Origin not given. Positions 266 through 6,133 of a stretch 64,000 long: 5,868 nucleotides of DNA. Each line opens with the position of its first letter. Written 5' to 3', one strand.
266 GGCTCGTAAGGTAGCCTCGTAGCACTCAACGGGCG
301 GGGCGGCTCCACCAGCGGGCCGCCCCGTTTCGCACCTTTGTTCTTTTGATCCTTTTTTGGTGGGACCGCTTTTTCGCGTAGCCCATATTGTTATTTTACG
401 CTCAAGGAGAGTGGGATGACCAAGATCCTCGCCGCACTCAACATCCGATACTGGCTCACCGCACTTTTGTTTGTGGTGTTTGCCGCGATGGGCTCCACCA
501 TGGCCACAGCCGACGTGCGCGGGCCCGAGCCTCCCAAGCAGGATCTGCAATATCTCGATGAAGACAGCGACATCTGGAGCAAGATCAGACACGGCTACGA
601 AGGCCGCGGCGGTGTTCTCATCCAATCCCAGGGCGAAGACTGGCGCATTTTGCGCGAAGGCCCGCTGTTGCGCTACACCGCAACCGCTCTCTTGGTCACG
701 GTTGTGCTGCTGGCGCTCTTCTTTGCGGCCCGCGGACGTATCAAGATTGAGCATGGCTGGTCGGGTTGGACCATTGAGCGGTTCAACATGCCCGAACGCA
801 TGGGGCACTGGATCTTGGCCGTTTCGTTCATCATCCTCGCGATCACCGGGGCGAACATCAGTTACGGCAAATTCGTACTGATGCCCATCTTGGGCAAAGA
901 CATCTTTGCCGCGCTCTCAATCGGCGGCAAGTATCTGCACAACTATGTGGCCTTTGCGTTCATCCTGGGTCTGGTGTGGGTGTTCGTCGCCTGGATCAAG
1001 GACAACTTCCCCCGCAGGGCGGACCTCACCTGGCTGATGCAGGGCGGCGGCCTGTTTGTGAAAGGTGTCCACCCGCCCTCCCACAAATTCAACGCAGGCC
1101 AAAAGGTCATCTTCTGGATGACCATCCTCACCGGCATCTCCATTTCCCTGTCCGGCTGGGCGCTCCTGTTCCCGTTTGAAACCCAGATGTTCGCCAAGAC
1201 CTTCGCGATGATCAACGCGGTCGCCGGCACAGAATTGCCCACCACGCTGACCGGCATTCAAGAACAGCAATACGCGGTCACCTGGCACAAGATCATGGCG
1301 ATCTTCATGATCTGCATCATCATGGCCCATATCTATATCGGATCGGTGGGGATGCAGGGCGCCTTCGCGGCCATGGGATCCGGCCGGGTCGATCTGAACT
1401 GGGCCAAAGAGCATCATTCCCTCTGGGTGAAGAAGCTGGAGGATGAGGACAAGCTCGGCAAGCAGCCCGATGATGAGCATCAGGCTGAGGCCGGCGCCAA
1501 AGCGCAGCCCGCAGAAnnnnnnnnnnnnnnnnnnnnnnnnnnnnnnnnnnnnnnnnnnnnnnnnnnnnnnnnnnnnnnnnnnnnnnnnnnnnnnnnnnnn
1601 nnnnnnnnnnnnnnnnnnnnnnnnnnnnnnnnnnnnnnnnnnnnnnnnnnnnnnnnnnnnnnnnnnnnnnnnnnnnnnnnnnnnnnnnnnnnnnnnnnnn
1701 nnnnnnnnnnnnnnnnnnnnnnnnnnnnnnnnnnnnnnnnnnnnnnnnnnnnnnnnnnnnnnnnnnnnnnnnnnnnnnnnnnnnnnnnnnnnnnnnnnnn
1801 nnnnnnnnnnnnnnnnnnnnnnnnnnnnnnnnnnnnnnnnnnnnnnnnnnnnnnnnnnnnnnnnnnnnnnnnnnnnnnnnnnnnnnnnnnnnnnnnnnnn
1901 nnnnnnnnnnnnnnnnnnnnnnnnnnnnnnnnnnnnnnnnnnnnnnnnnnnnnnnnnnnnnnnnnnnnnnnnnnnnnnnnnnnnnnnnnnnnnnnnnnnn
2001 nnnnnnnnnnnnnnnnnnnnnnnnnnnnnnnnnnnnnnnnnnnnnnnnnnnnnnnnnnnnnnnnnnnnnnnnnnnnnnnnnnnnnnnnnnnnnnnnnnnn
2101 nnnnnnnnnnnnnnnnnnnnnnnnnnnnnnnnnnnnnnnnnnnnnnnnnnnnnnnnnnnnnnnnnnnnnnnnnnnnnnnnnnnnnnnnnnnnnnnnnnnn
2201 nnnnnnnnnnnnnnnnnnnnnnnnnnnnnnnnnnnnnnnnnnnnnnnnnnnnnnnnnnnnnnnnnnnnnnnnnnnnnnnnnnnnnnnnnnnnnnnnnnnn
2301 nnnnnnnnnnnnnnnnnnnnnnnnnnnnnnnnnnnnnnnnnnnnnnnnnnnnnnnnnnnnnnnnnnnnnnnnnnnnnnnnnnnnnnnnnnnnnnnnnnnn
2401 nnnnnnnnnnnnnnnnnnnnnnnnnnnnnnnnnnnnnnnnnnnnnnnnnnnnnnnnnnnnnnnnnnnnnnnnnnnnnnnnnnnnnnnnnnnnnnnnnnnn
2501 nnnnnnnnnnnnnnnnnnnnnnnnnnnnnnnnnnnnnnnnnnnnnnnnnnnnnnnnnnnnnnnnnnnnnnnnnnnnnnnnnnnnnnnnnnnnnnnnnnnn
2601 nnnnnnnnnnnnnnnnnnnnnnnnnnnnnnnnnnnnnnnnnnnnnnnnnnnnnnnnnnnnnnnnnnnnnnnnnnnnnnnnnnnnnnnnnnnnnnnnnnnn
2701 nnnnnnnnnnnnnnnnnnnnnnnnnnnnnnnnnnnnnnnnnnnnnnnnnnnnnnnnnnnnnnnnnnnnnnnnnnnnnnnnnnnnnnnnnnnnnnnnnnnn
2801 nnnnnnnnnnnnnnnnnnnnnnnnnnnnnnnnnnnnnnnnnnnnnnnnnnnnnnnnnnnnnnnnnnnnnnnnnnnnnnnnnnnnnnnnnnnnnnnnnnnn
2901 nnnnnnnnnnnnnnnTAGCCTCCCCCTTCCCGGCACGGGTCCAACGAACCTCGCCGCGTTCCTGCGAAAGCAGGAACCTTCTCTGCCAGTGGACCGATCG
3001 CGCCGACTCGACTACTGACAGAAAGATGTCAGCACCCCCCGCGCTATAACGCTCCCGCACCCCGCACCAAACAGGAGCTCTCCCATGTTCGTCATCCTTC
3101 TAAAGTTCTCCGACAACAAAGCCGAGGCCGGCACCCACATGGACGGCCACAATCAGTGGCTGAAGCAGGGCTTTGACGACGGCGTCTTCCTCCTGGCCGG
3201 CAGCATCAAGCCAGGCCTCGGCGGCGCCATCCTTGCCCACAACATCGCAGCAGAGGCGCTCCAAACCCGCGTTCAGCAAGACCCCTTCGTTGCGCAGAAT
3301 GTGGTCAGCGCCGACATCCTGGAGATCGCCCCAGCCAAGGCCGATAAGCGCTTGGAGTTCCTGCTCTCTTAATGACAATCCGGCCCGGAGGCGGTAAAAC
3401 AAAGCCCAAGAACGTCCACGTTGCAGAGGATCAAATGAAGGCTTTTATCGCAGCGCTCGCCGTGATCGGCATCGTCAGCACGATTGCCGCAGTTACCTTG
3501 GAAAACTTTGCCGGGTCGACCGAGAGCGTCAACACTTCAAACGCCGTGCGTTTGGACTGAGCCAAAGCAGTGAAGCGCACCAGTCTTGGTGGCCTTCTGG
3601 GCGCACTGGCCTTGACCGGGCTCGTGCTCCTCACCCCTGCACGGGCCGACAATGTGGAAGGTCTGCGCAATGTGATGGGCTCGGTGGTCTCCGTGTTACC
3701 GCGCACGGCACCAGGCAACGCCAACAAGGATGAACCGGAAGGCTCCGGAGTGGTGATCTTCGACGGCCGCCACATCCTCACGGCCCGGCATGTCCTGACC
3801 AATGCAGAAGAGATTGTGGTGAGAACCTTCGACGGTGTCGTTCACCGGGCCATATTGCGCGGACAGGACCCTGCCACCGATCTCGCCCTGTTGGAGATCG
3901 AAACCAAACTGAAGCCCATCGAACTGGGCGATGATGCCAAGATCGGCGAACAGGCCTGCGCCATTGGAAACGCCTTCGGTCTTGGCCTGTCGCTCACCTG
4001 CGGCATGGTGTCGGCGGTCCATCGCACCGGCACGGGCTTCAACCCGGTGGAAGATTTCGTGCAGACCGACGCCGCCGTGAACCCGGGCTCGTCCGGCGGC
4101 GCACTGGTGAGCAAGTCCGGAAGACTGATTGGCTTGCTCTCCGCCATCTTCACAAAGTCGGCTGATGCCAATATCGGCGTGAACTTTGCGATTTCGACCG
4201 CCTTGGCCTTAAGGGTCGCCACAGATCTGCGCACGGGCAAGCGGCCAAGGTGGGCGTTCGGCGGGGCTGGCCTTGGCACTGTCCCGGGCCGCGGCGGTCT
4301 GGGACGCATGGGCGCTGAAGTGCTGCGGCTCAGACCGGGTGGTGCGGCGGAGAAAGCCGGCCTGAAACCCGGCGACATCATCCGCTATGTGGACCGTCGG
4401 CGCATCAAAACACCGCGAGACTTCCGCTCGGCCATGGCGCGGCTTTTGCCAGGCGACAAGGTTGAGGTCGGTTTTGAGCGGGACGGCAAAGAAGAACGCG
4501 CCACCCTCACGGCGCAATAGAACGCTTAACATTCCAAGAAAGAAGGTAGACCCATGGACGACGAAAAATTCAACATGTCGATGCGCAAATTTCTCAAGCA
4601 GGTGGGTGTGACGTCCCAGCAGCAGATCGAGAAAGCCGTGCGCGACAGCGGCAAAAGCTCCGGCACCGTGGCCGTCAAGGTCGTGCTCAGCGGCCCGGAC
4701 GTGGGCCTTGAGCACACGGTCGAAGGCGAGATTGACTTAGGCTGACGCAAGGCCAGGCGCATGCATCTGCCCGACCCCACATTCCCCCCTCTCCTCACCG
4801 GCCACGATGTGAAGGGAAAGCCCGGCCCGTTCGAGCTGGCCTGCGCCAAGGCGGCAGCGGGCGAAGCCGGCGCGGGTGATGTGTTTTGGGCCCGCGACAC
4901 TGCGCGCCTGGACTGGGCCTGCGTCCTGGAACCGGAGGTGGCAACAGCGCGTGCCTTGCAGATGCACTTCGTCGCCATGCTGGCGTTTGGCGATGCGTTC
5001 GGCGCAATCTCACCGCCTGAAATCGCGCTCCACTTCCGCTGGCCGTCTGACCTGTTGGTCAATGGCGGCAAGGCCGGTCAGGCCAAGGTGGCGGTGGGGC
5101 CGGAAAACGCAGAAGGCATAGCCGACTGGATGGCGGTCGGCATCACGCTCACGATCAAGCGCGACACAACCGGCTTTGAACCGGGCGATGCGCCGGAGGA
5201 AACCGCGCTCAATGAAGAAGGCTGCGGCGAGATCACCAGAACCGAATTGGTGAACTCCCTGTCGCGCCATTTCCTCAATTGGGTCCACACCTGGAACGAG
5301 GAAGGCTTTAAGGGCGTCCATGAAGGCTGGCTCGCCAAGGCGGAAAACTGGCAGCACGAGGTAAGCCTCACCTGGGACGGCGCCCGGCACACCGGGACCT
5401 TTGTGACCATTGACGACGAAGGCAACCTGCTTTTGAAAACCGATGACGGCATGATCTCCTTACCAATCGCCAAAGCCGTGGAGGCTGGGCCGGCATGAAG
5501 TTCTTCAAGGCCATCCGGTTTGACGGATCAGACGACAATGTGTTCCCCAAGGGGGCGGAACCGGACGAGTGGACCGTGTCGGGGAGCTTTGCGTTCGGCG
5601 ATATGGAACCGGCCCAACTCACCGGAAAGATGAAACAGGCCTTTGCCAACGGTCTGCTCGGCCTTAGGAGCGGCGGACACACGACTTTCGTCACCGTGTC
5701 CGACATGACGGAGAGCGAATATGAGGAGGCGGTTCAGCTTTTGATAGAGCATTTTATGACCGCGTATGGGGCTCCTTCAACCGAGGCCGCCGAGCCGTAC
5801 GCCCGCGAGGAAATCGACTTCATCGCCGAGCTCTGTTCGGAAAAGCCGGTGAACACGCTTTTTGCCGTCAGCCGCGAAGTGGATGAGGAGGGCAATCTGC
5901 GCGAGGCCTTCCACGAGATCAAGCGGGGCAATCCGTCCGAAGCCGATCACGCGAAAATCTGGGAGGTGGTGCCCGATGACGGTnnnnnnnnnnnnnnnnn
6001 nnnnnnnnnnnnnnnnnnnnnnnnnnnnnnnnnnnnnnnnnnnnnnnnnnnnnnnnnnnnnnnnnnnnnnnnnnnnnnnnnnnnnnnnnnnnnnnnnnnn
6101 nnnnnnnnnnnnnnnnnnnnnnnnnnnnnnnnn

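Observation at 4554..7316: Translationally coupled five-gene operon of uncharacterised proteins including a biotin/lipoate-ligase-fold member, downstream of the formate dehydrogenase genes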

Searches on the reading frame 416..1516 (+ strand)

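Call 3: search_protein_families(library=pfam, proteins=[window:416-1516:+], max_evalue=0.01)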
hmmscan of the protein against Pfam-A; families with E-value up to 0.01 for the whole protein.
window:416-1516:+ (367 aa): 1 family
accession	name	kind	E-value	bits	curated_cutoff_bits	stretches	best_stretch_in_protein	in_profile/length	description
PF01292.26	Ni_hydr_CYTB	-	8.2e-22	78.3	30.1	1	122-321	1-177/179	Prokaryotic cytochrome b561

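Call 4: search_protein_families(library=ncbifam, proteins=[window:416-1516:+], max_evalue=0.01)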
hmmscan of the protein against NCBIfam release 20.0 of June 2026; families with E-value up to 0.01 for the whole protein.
window:416-1516:+ (367 aa): 4 families
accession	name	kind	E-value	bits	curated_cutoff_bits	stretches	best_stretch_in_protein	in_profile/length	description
TIGR01583.1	formate-DH-gamm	equivalog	1.3e-40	139.5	115.85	1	120-341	2-201/204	formate dehydrogenase subunit gamma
NF007924.0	PRK10639.1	equivalog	6.3e-22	78.4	341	1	119-346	6-207/211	formate dehydrogenase cytochrome b556 subunit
NF007558.0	PRK10179.1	equivalog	4.8e-17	62.4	339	1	121-346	8-209/217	formate dehydrogenase-N subunit gamma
TIGR02125.1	CytB-hydogenase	equivalog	2.5e-06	27.1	121.5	1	122-308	2-187/212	Ni/Fe-hydrogenase, b-type cytochrome subunit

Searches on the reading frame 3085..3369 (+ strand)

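Call 3: search_protein_families(library=pfam, proteins=[window:3085-3369:+], max_evalue=0.01)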
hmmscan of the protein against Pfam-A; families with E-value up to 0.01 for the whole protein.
window:3085-3369:+ (95 aa): 1 family
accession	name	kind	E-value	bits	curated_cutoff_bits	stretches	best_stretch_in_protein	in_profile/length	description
PF03795.20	YCII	-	0.00017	22.4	24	1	2-75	3-87/95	YCII-related domain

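Call 4: search_protein_families(library=ncbifam, proteins=[window:3085-3369:+], max_evalue=0.01)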
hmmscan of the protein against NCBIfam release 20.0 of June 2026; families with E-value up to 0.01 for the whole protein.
window:3085-3369:+ (95 aa): 1 family
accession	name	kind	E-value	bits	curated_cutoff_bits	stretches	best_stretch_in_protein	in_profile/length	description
NF009508.0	PRK12866.1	equivalog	0.0092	16.1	108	0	13-75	15-78/97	YciI-like protein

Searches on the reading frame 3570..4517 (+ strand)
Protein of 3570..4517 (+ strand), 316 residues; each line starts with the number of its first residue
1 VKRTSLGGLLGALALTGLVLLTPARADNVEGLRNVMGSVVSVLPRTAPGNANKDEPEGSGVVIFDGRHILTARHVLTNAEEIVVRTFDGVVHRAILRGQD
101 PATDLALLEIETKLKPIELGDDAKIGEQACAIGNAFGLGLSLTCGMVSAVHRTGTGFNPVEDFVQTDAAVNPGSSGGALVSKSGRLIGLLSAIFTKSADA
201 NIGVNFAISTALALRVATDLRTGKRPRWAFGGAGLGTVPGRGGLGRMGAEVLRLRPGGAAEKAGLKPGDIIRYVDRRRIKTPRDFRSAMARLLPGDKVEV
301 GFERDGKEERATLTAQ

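Call 3: search_protein_families(library=pfam, proteins=[window:3570-4517:+], max_evalue=0.01)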
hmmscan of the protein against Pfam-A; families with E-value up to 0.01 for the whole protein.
window:3570-4517:+ (316 aa): 5 families
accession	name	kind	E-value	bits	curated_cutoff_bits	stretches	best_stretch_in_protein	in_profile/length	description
PF13365.12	Trypsin_2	-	2.1e-28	100.3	27.6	1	58-189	1-144/144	Trypsin-like peptidase domain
PF00089.32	Trypsin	-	1.5e-13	51.5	20.6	1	59-209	27-214/220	Trypsin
PF13180.12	PDZ_2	-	1.3e-11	45.1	27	1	248-313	13-78/80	PDZ domain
PF17820.7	PDZ_6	-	2.1e-07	31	27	1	251-304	2-54/54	PDZ domain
PF00595.29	PDZ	-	2.2e-05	25.2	23.2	1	234-281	11-59/81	PDZ domain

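Call 4: search_protein_families(library=ncbifam, proteins=[window:3570-4517:+], max_evalue=0.01)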
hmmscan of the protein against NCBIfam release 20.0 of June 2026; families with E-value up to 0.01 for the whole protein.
window:3570-4517:+ (316 aa): 16 families
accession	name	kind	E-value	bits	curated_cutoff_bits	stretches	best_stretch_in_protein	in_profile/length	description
TIGR02037.1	degP_htrA_DO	subfamily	3.7e-63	214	416.2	1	47-314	51-326/434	Do family serine endopeptidase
NF007526.1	PRK10139.1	equivalog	4.4e-48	164.1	756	1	51-313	86-357/456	serine endoprotease DegQ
TIGR02038.1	protease_degS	equivalog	1e-46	159.7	422.95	1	55-310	77-341/351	outer membrane-stress sensor serine endopeptidase DegS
NF008147.1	PRK10898.1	equivalog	5.2e-45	154.1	408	1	31-314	50-346/352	outer membrane-stress sensor serine endopeptidase DegS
NF008189.1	PRK10942.1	equivalog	9.2e-44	149.7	720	1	55-314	112-380/477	serine endoprotease DegP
NF041521.1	HhoA_HhoB_HtrA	equivalog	8.7e-42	143.6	450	2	52-232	53-235/335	HhoA/HhoB/HtrA family serine endopeptidase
NF047968.1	SerProtHtrA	equivalog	2.9e-35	122.3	470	1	46-311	77-353/357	serine protease HtrA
NF040960.1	MamE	equivalog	1.5e-32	113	800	2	34-245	100-321/659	magnetosome formation protease MamE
NF050055.1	SerProtHtrAMycob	equivalog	2.7e-29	102.4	800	1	46-310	217-493/502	serine protease HtrA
NF053637.1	SerProtHtrAspr2045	equivalog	8e-23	81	650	2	56-224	103-287/394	serine protease HtrA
NF033740.0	MarP_fam_protase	equivalog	3e-15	56.1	250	1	26-212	184-369/390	MarP family serine protease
NF040961.1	MamO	equivalog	1.7e-09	36.6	800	1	33-192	80-242/648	magnetosome protein MamO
NF041199.1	trx7_PDZ_seleno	equivalog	6.2e-08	31.9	300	1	248-314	204-271/390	Trx7/PDZ domain-containing (seleno)protein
TIGR00054.1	TIGR00054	equivalog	1.5e-06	27.4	147.55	1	253-314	208-268/421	RIP metalloprotease RseP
NF041515.1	GspC_delta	equivalog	0.0004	20.2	150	1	247-310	242-305/311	type II secretion system protein GspC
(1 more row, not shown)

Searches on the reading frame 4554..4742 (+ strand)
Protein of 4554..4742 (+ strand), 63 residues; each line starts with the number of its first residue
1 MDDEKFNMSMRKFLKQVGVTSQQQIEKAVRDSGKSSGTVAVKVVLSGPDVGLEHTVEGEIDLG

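Call 3: search_protein_families(library=pfam, proteins=[window:4554-4742:+], max_evalue=0.01)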
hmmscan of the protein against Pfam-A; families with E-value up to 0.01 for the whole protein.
window:4554-4742:+ (63 aa): 1 family
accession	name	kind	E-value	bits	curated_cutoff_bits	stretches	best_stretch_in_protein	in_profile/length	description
PF20104.4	DUF6494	-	3.3e-28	98.3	24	1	1-62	1-67/68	Family of unknown function (DUF6494)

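Call 4: search_protein_families(library=ncbifam, proteins=[window:4554-4742:+], max_evalue=0.01)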
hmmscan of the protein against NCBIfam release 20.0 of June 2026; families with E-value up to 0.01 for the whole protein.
window:4554-4742:+ (63 aa): 0 families

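Call 72: search_solved_structures(query=window:4554-4742:+, max_evalue=1)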
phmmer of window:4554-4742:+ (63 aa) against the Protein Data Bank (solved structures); distinct sequences matched with E-value up to 1: 0.

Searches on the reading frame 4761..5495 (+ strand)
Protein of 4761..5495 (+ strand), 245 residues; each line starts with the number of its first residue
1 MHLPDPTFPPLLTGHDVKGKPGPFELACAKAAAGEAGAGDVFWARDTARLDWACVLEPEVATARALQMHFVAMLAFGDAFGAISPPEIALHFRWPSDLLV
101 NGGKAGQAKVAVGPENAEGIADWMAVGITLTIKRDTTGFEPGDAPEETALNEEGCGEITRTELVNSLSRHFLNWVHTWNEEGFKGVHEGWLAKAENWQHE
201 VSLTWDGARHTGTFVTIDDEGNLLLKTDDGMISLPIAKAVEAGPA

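Call 3: search_protein_families(library=pfam, proteins=[window:4761-5495:+], max_evalue=0.01)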
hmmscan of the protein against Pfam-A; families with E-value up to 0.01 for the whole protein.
window:4761-5495:+ (245 aa): 2 families
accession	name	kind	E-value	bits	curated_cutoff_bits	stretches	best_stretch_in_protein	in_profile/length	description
PF16917.10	BPL_LplA_LipB_2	-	1.7e-62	210.7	27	1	8-191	1-182/183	Biotin/lipoate A/B protein ligase family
PF02237.23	BPL_C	-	1.6e-06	28.4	21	1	211-233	16-39/48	Biotin protein ligase C terminal domain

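Call 4: search_protein_families(library=ncbifam, proteins=[window:4761-5495:+], max_evalue=0.01)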
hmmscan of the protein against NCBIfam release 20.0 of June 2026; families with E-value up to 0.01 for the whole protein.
window:4761-5495:+ (245 aa): 8 families
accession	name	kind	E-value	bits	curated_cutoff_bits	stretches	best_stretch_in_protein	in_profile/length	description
NF008847.0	PRK11886.1-2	equivalog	2.4e-11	43.5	293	1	66-231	147-306/320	bifunctional biotin--[acetyl-CoA-carboxylase] ligase/biotin operon repressor BirA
NF008848.0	PRK11886.1-3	equivalog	2.5e-09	36.6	362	1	74-229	155-303/319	bifunctional biotin--[acetyl-CoA-carboxylase] ligase/biotin operon repressor BirA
TIGR00121.1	birA_ligase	equivalog_domain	3.3e-09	36.7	83.1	1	42-231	44-224/235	biotin--[acetyl-CoA-carboxylase] ligase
NF006206.0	PRK08330.1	equivalog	6.6e-09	35.5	311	1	40-232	52-231/243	biotin--protein ligase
NF005405.0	PRK06955.1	equivalog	2.9e-06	26.6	312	1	53-231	97-283/300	biotin--[acetyl-CoA-carboxylase] ligase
NF008850.0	PRK11886.1-5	equivalog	6.3e-06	25.6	489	1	91-232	170-307/320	bifunctional biotin--[acetyl-CoA-carboxylase] ligase/biotin operon repressor BirA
NF008849.0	PRK11886.1-4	equivalog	0.00098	18.3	474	1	90-229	169-304/320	bifunctional biotin--[acetyl-CoA-carboxylase] ligase/biotin operon repressor BirA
NF008846.0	PRK11886.1-1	equivalog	0.0072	15.7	353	1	40-232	118-298/312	bifunctional biotin--[acetyl-CoA-carboxylase] ligase/biotin operon repressor BirA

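Call 5: search_solved_structures(query=window:4761-5495:+, max_evalue=0.01, show_alignments=2)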
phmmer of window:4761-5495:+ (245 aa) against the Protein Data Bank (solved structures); distinct sequences matched with E-value up to 0.01: 8.
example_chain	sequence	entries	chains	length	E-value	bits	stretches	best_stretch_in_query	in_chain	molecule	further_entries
3bfm_A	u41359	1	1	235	7.5e-39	137.1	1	7-236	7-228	Biotin protein ligase-like protein of unknown function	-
6ndl_A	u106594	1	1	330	4.5e-06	29.6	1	40-231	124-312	Biotin Protein Ligase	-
4dq2_A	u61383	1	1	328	5.5e-06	29.3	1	40-230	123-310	Biotin-[acetyl-CoA-carboxylase] ligase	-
3v7c_A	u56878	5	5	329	5.6e-06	29.3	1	40-230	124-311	Biotin ligase | Bifunctional ligase/repressor BirA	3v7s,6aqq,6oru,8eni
3v7r_A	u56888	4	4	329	5.7e-06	29.3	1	40-230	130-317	Biotin ligase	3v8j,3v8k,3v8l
3rir_A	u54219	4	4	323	2.7e-05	27.1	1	40-230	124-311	Biotin-[acetyl-CoA-carboxylase] ligase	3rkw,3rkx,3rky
6apw_A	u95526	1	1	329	2.8e-05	27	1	40-230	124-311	Bifunctional ligase/repressor BirA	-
4ha8_A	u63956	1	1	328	2.8e-05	27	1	40-230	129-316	Biotin-[acetyl-CoA-carboxylase] ligase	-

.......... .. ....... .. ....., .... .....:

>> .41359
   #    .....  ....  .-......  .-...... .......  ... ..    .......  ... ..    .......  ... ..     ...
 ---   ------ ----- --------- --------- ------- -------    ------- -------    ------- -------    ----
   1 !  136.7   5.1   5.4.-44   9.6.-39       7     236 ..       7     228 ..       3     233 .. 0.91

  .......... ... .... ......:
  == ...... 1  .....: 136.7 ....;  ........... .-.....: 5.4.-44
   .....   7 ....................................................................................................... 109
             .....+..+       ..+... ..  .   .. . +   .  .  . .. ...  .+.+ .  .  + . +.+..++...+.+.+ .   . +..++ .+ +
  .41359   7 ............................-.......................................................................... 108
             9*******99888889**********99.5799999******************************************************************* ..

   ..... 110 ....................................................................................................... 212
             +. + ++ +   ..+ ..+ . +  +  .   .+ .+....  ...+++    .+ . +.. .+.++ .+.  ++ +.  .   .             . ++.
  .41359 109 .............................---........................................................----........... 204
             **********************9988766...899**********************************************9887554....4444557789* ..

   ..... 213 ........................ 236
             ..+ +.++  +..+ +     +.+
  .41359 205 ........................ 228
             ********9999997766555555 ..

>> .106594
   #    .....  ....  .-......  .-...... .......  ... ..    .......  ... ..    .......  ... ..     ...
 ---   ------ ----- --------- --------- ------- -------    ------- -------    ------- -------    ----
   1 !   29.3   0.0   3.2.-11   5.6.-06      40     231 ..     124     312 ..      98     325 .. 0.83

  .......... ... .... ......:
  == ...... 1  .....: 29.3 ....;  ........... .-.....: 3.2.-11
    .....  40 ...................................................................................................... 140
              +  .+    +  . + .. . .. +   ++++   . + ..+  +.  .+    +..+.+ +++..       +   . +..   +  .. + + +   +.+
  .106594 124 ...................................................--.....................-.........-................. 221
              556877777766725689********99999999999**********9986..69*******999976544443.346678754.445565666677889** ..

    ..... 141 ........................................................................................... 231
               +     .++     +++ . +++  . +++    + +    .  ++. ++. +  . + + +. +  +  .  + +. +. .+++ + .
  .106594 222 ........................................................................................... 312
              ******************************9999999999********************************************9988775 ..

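Call 92: find_homologous_proteins(query=window:4761-5495:+, max_evalue=0.00001)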
Query window:4761-5495:+ (245 aa): 296 proteins with E <= 0.00001 among 1976 candidates; the best 120 are listed.
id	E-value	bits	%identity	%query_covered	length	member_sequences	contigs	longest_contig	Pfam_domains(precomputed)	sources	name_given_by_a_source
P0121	4.3e-165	566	100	100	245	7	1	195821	PF02237.24,PF16917.11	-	-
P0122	2.5e-141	488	84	100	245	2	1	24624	PF16917.11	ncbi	-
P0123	8.1e-139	480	83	100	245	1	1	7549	PF02237.24,PF16917.11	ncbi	-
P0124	1.9e-138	478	83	100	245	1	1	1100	PF16917.11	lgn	-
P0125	1.5e-137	475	83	98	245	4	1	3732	PF16917.11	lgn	-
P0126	1.8e-133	462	81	100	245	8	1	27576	PF16917.11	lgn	-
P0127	2.6e-128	445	82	93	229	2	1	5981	PF16917.11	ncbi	-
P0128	8.2e-121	421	73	98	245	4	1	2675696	PF16917.11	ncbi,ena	-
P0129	9.7e-121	420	72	100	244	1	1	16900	PF16917.11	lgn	-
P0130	1.5e-120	420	72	98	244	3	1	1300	PF16917.11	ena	-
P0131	1.5e-119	416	72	98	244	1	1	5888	PF16917.11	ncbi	-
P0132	7.5e-113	394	68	98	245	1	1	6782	PF16917.11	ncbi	-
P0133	2.6e-111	389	68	98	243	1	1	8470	PF16917.11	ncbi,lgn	ncbi:MAG: biotin/lipoate--protein ligase family protein [Pseudomonadota bacterium]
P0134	3.6e-95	336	79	76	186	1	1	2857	PF16917.11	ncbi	-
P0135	1.7e-89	318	56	99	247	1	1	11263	PF16917.11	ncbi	ncbi:MAG: biotin/lipoate--protein ligase family protein [Hyphomicrobiales bacterium]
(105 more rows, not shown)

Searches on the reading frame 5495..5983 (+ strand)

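Call 3: search_protein_families(library=pfam, proteins=[window:5495-5983:+], max_evalue=0.01)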
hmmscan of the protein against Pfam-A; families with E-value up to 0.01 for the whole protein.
window:5495-5983:+ (163 aa): 1 family
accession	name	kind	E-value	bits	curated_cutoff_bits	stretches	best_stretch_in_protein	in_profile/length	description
PF20115.4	DUF6505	-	4.8e-53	179.4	23.9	1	1-146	1-145/159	Family of unknown function (DUF6505)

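Call 4: search_protein_families(library=ncbifam, proteins=[window:5495-5983:+], max_evalue=0.01)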
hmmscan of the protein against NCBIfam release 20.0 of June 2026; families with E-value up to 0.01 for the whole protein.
window:5495-5983:+ (163 aa): 0 families
